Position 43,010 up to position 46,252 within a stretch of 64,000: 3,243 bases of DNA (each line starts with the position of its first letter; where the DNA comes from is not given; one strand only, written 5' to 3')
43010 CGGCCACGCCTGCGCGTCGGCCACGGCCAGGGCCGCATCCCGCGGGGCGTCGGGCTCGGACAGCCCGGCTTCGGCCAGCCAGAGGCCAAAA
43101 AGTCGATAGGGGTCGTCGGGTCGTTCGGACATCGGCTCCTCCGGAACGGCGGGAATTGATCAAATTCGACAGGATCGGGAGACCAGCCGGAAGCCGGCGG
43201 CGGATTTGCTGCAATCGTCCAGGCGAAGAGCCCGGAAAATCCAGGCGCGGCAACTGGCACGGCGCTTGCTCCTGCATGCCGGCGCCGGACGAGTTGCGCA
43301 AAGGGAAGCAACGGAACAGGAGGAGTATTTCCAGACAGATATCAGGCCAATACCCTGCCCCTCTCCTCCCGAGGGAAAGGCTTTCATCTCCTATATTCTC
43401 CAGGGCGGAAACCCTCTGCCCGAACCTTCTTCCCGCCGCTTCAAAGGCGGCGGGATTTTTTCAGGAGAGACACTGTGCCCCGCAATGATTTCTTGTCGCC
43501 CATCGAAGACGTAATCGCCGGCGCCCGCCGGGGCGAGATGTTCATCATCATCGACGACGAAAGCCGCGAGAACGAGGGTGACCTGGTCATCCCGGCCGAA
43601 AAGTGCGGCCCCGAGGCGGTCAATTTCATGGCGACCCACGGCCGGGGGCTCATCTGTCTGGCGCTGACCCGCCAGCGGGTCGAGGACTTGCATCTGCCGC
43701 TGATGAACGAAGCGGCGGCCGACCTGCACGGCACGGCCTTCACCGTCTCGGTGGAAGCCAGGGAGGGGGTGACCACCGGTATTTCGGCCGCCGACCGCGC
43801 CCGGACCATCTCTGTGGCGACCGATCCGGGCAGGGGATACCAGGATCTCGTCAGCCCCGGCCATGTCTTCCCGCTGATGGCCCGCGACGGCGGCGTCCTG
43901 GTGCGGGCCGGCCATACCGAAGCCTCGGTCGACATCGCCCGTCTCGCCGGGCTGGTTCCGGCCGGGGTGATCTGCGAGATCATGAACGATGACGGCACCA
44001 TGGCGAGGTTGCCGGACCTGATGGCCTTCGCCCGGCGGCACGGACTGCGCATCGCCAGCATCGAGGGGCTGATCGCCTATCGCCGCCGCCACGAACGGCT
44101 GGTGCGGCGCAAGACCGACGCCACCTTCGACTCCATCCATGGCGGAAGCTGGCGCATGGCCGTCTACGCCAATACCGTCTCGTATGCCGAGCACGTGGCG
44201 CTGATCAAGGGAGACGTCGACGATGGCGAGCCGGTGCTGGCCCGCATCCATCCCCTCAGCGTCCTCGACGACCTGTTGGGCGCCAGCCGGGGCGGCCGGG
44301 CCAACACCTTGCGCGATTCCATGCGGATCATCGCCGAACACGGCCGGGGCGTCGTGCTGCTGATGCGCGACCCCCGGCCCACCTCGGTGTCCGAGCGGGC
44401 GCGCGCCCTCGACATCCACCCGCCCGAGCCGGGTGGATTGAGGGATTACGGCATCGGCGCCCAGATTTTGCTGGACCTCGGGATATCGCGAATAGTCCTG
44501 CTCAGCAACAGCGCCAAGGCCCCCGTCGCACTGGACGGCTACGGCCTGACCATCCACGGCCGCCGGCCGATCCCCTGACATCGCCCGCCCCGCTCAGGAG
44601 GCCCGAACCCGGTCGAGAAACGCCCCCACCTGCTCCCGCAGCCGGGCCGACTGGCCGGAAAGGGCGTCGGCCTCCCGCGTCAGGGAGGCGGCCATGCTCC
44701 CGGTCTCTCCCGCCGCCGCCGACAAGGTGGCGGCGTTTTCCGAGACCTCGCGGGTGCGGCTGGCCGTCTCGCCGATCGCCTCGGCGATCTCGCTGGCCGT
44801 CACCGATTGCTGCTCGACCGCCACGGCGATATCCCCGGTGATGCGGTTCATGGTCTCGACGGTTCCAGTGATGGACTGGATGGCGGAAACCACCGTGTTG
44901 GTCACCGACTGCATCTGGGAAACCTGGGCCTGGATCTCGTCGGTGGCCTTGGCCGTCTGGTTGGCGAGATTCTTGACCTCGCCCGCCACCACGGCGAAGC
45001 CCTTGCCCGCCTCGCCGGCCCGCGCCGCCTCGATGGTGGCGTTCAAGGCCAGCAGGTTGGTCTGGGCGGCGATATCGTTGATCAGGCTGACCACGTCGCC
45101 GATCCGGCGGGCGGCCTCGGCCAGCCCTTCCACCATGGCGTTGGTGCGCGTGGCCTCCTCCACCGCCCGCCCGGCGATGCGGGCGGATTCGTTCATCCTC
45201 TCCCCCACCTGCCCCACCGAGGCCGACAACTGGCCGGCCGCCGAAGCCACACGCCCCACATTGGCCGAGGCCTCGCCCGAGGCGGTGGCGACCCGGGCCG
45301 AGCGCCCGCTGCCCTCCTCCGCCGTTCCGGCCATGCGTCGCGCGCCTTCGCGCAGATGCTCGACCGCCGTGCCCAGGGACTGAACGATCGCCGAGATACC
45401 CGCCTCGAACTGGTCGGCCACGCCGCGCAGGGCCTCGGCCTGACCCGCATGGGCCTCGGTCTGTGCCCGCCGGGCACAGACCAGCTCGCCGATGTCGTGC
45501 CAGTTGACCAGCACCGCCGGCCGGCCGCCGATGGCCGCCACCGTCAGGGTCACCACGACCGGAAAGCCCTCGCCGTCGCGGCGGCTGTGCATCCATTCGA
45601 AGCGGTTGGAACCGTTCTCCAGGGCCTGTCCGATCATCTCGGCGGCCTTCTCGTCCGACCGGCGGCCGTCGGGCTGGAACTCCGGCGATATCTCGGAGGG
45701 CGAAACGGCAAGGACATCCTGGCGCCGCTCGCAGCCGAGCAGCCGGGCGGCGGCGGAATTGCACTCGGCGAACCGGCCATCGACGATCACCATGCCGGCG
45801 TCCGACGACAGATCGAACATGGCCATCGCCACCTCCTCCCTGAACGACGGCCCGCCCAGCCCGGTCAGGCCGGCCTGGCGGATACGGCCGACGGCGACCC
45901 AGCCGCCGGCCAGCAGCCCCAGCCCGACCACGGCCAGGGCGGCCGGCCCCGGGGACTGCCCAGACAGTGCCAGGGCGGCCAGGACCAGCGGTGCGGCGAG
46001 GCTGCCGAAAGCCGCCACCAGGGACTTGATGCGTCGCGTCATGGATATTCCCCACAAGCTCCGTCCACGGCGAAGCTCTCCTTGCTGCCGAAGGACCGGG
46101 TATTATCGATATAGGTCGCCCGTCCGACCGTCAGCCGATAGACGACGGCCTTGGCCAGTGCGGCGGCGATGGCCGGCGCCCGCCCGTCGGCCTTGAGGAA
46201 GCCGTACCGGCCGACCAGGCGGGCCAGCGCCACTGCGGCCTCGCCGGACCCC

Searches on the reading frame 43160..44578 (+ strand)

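Call 12: search_protein_families(library=pfam, proteins=[window:43160-44578:+], max_evalue=0.001)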
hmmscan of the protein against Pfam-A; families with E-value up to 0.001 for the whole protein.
window:43160-44578:+ (472 aa): 2 families
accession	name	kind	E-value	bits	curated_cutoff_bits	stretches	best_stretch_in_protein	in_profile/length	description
PF00926.24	DHBP_synthase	-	3.8e-82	274.9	26.4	1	116-307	1-191/191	3,4-dihydroxy-2-butanone 4-phosphate synthase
PF00925.25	GTP_cyclohydro2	-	6.1e-33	114.2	23.3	1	319-470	4-165/165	GTP cyclohydrolase II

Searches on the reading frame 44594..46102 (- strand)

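Call 12: search_protein_families(library=pfam, proteins=[window:44594-46102:-], max_evalue=0.001)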
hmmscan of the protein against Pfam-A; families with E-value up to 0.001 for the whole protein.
window:44594-46102:- (502 aa): 4 families
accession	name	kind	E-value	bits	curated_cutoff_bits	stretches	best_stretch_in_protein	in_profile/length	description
PF00015.26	MCPsignal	-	3.5e-32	112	34.6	1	304-464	8-165/172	Methyl-accepting chemotaxis protein (MCP) signalling domain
PF13426.13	PAS_9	-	2.3e-09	37.9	27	1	103-205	3-102/103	PAS domain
PF13188.13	PAS_8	-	1.5e-06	28.3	21.8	1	94-151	5-59/65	PAS domain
PF00989.32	PAS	-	0.00029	21.3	22.6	1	100-204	10-113/113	PAS fold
